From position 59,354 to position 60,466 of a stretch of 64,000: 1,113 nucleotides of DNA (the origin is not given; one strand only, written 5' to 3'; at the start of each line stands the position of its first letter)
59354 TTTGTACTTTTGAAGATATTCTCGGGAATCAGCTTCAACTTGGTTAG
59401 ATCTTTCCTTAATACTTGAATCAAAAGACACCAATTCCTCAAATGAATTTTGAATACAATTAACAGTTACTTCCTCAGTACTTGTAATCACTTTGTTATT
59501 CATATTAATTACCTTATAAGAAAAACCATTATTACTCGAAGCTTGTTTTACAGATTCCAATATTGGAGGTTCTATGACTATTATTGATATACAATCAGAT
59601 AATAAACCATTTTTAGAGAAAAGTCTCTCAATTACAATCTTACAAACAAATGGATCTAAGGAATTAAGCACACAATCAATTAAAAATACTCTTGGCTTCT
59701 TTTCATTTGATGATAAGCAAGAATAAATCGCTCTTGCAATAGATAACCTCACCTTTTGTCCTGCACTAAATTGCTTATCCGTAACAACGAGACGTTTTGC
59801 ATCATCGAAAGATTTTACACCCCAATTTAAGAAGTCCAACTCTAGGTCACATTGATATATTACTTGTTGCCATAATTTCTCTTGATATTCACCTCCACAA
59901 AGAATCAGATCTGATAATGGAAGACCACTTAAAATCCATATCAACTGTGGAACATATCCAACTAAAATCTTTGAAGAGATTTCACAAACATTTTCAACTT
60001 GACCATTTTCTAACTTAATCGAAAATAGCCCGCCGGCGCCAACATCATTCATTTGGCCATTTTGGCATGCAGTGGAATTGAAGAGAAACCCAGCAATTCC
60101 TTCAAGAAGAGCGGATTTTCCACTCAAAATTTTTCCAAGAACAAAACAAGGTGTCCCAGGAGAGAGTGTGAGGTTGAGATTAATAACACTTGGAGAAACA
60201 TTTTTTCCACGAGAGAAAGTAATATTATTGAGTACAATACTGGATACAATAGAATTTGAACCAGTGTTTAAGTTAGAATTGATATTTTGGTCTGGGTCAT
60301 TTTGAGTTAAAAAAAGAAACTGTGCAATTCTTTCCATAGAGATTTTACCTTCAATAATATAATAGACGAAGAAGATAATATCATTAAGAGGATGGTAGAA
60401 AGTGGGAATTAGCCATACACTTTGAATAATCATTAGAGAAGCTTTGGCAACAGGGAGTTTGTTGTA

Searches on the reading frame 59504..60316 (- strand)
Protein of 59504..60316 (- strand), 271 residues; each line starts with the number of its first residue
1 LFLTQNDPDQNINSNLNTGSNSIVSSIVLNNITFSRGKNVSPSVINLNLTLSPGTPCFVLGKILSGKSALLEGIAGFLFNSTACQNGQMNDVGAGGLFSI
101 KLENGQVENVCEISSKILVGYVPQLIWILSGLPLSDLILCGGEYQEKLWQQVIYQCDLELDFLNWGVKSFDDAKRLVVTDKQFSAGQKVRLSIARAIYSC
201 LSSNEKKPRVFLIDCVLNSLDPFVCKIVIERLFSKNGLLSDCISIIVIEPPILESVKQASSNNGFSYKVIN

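Call 37: search_protein_families(library=pfam, proteins=[window:59504-60316:-], max_evalue=10)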
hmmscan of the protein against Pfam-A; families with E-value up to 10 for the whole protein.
seq(271 aa): 1 family
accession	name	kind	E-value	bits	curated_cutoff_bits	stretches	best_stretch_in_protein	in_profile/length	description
PF00005.33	ABC_tran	-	4.9e-07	30.9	25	1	46-198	3-124/137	ABC transporter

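Call 61: predict_structure(alignment_id=A2)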
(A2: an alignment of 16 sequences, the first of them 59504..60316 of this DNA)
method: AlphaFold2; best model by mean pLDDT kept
length: 271 residues; sequences in the alignment: 16
mean_pLDDT: 84.2   pTM: 0.84
mean pLDDT of the five models: 84.2, 83.1, 82.3, 80.8, 80.6
residues with pLDDT >= 90: 150; 70-90: 76; 50-70: 21; < 50: 24
segments of 3 or more residues with pLDDT < 50: 1-11, 13-19, 86-90
pLDDT, mean of each block of 10 residues (from residue 1): 43 44 84 73 83 94 83 80 48 72 84 79 88 94 94 97 95 95 95 96 89 94 95 94 95 94 91 84
secondary structure, 60 per line:
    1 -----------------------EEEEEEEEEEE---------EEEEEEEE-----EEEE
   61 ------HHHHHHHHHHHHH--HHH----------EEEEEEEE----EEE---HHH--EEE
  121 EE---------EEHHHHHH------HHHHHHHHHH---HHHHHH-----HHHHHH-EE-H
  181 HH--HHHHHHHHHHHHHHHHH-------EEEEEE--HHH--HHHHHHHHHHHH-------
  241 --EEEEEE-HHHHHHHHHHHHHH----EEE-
elements in order: E24-34 E44-51 E57-60 H67-79 E95-102 E107-109 E118-122 H134-139 H146-155 H159-164 H170-175 H185-201 E209-214 H222-233 E243-248 H250-263 E268-270
